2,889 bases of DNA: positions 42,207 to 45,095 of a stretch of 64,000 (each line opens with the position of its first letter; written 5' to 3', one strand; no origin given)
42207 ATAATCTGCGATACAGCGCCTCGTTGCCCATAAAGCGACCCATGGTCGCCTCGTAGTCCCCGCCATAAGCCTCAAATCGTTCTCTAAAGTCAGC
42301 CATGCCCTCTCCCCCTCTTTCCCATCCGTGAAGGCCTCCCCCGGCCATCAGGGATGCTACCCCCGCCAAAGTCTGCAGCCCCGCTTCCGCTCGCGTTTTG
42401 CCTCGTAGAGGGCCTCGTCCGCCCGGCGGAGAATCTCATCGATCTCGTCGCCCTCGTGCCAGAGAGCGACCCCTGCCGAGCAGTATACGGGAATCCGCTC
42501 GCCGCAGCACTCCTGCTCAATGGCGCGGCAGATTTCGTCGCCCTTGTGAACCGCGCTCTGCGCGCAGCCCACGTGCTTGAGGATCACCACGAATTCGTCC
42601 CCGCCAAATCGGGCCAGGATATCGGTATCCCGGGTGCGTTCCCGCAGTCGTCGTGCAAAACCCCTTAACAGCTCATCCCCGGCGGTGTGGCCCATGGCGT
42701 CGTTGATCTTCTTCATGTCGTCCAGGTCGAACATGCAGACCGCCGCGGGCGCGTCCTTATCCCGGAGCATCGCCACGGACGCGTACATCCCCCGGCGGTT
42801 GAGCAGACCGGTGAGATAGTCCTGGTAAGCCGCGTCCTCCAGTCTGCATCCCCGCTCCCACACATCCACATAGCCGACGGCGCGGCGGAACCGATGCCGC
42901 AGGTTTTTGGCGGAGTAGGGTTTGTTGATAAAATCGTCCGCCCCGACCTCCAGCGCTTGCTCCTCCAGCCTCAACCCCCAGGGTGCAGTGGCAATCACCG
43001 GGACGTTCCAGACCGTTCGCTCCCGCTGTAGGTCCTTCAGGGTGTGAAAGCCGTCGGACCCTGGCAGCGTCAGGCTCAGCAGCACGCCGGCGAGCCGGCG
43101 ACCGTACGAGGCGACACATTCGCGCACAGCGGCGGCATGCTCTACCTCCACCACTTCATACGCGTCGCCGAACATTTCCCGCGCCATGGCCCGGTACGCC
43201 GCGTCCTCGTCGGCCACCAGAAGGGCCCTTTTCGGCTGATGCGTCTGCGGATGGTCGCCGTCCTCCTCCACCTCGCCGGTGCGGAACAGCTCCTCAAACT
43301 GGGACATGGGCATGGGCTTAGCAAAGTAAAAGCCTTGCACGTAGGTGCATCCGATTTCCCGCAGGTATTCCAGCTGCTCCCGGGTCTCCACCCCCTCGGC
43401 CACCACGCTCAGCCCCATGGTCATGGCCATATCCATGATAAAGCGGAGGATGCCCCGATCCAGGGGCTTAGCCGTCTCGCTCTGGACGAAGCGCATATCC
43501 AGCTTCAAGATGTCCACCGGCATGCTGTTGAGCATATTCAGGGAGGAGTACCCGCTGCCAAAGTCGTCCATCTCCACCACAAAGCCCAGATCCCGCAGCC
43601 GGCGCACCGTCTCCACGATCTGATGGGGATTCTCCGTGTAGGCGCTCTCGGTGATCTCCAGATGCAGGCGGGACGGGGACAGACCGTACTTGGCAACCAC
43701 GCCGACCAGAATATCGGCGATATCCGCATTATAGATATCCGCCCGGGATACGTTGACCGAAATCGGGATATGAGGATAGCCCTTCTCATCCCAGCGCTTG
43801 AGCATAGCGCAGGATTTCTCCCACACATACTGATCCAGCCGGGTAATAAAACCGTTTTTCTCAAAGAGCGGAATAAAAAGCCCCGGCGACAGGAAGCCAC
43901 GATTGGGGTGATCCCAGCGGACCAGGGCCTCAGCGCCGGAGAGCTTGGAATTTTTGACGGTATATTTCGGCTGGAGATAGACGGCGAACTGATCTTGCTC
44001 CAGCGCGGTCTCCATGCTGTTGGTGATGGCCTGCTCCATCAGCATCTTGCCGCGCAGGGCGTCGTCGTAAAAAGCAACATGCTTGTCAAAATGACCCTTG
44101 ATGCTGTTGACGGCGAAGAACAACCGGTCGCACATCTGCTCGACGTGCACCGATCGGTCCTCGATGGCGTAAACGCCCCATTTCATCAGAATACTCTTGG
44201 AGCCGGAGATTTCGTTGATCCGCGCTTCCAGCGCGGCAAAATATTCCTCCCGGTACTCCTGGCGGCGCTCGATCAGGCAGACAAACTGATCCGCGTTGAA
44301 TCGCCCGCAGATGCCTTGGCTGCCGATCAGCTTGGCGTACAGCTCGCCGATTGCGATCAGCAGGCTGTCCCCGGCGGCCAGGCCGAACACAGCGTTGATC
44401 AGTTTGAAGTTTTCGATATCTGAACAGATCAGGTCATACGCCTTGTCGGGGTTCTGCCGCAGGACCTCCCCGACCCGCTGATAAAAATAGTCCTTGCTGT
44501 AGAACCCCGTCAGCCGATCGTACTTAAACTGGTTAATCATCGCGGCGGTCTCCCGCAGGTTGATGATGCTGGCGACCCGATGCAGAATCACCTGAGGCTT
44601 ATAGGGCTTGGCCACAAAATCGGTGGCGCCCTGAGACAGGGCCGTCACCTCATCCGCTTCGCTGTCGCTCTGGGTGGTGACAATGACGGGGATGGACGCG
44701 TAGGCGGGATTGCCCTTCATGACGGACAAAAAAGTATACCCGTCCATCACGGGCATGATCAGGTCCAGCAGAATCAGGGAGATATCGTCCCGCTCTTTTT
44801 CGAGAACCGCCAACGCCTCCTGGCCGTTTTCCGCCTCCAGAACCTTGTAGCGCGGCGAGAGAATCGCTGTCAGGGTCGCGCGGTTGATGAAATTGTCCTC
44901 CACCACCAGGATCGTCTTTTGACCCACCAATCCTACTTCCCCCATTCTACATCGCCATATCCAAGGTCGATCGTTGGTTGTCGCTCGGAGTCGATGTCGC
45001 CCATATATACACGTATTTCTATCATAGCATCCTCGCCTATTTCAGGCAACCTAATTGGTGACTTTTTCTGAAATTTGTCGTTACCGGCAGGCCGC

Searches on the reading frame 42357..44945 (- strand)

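Call 7: search_protein_families(library=pfam, proteins=[window:42357-44945:-])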
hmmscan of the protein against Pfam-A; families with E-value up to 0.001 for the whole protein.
window:42357-44945:- (862 aa): 4 families
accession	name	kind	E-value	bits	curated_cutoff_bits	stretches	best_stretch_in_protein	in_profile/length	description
PF00563.25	EAL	-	1.8e-67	227.6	31.3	1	310-544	3-236/236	EAL domain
PF00990.26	GGDEF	-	9.1e-51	172.3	23.8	2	706-854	1-159/161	Diguanylate cyclase, GGDEF domain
PF00072.30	Response_reg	-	2.2e-37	128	30.2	2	12-124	1-110/111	Response regulator receiver domain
PF22335.1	Cas10-Cmr2_palm2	-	0.00043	20.8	27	0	735-855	3-129/133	Cas10/Cmr2, second palm domain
